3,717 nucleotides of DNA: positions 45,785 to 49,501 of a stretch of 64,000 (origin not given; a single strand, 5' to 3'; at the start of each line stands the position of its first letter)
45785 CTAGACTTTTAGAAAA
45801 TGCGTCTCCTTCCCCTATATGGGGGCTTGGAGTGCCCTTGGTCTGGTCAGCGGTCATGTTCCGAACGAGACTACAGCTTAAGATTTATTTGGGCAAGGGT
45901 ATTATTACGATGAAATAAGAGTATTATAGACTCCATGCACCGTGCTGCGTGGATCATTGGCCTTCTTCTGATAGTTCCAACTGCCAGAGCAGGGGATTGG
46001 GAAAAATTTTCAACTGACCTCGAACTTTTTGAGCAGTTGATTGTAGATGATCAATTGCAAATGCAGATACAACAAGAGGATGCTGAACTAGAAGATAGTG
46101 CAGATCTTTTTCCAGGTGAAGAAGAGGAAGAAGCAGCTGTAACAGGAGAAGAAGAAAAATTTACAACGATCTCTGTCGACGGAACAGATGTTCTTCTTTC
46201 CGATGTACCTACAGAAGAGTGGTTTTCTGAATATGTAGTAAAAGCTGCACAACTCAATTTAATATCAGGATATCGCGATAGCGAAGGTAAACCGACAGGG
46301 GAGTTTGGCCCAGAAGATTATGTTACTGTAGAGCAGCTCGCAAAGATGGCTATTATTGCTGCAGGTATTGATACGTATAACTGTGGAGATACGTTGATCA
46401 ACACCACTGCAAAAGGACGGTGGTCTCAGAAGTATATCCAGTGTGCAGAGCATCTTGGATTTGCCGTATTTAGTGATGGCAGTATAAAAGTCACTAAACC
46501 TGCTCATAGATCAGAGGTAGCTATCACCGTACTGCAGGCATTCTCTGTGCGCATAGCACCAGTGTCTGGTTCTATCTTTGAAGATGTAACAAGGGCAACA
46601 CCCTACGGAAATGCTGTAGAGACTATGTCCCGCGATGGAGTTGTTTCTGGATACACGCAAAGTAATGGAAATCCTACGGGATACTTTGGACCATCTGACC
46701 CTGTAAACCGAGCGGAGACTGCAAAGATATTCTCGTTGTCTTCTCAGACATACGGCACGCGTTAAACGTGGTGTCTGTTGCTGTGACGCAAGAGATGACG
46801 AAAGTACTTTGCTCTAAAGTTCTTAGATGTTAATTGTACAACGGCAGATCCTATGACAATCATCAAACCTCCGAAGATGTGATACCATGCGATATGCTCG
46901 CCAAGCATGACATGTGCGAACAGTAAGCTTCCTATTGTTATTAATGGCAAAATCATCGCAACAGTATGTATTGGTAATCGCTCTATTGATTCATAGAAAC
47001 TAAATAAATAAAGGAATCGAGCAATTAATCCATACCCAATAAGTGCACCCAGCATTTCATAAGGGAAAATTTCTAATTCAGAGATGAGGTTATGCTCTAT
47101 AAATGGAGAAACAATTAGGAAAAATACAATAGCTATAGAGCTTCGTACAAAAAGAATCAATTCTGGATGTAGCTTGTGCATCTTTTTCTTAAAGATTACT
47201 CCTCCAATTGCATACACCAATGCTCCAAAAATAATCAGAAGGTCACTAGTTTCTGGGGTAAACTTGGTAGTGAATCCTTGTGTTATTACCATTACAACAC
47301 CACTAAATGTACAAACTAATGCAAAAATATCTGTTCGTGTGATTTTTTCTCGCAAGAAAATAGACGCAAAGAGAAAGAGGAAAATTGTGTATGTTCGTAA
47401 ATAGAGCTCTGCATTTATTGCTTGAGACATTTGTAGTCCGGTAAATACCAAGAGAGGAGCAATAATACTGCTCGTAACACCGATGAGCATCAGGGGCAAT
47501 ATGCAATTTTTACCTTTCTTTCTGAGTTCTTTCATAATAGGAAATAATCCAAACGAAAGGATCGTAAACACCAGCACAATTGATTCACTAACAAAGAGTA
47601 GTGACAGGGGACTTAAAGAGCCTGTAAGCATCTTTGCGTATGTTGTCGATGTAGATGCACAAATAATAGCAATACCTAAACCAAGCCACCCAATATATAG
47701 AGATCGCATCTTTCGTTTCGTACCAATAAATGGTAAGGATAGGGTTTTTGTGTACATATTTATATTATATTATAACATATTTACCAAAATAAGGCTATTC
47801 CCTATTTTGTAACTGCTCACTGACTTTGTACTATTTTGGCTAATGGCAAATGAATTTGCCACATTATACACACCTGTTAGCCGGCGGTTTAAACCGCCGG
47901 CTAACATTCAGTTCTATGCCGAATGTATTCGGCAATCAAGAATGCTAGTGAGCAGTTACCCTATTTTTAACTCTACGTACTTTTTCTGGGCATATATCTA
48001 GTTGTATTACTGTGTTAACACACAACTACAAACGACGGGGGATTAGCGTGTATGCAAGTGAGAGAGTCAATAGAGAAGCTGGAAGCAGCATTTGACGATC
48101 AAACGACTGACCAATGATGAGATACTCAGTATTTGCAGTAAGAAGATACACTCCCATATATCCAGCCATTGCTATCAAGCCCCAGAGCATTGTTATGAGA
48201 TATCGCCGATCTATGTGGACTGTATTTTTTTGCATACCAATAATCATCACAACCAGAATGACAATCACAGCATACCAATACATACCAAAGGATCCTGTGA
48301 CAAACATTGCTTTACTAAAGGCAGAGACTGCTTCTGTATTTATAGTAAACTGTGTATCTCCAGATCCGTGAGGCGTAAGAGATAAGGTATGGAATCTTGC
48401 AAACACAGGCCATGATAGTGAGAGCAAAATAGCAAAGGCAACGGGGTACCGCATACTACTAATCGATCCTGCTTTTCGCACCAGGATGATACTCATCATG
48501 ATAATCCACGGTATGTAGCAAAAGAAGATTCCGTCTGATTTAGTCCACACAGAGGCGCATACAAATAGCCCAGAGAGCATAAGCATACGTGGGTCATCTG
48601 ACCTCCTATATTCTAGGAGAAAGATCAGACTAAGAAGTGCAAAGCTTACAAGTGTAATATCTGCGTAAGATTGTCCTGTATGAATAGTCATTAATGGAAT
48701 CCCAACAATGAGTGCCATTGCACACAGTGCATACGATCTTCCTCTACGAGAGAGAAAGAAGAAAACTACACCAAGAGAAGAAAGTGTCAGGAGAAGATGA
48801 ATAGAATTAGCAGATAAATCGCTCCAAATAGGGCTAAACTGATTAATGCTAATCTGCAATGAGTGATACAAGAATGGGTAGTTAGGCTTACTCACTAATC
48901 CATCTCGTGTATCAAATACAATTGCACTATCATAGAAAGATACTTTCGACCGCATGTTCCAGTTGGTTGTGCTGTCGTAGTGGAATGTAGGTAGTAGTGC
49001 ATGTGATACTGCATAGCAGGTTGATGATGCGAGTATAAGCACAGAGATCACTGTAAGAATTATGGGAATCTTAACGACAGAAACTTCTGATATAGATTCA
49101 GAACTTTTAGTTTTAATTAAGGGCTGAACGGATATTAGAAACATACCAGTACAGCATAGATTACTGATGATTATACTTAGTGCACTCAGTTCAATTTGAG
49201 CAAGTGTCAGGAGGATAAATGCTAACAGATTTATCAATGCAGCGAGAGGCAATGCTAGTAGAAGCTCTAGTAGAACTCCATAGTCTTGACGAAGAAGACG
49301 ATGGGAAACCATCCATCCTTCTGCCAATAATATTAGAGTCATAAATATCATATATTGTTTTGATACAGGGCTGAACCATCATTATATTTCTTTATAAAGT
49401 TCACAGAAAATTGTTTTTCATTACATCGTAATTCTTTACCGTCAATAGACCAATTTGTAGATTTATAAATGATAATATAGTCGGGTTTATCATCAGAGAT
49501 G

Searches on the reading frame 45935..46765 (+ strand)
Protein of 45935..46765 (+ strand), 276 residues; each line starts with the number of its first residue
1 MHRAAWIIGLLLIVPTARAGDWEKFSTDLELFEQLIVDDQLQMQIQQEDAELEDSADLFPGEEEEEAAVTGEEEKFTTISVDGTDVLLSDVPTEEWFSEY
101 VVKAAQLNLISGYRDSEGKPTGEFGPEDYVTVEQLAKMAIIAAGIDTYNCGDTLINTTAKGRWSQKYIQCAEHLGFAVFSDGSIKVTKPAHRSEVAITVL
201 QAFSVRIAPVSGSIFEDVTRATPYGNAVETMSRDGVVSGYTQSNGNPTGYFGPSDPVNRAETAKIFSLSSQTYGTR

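Call 43: search_protein_families(library=pfam, proteins=[window:45935-46765:+], max_evalue=0.01)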
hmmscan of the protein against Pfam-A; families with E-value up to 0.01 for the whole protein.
window:45935-46765:+ (276 aa): 1 family
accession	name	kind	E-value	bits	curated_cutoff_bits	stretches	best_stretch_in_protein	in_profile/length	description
PF00395.25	SLH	-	4.2e-14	52.7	20.8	1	215-263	2-44/44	S-layer homology domain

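Call 45: search_protein_families(library=ncbifam, proteins=[window:45935-46765:+], max_evalue=0.01)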
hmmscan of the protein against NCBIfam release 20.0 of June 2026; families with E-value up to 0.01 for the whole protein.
window:45935-46765:+ (276 aa): 1 family
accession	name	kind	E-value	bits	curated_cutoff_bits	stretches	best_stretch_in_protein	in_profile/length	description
NF033190.2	inl_like_NEAT_1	exception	0.00013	20.4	1275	0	86-138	701-747/754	NEAT domain-containing leucine-rich repeat protein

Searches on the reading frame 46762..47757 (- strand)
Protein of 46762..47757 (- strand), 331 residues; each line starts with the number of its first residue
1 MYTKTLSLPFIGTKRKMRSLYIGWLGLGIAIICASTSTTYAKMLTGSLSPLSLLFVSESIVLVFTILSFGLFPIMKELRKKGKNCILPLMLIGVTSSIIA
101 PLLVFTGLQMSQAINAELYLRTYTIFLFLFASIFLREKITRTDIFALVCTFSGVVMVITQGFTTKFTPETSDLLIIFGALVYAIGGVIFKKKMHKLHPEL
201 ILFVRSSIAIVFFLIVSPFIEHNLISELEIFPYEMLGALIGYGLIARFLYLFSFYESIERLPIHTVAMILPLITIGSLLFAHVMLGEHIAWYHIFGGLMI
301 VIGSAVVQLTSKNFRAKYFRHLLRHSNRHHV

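Call 43: search_protein_families(library=pfam, proteins=[window:46762-47757:-], max_evalue=0.01)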
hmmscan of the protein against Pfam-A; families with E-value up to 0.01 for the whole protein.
window:46762-47757:- (331 aa): 1 family
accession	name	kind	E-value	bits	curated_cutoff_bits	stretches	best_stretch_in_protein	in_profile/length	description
PF00892.27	EamA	-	5.1e-33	114.6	28.2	2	172-307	4-133/135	EamA-like transporter family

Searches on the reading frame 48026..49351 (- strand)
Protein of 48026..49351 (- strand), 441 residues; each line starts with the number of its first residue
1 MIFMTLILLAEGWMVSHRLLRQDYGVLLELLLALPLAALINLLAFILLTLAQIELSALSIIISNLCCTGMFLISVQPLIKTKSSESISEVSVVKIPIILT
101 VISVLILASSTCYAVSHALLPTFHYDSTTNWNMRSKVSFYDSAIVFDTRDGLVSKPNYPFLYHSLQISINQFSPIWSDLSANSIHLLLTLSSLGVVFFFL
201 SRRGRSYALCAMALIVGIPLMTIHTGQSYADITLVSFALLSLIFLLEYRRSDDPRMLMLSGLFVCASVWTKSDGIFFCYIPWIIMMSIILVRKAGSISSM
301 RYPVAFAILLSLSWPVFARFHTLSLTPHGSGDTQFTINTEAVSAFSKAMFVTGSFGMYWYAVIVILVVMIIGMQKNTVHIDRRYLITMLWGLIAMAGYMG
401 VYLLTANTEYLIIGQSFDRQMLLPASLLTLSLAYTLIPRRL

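Call 43: search_protein_families(library=pfam, proteins=[window:48026-49351:-], max_evalue=0.01)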
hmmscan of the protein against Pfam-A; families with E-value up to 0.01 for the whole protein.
window:48026-49351:- (441 aa): 1 family
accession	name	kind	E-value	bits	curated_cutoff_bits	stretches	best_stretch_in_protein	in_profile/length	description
PF13231.12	PMT_2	-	0.00038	21.1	26.1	1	178-310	21-149/160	Dolichyl-phosphate-mannose-protein mannosyltransferase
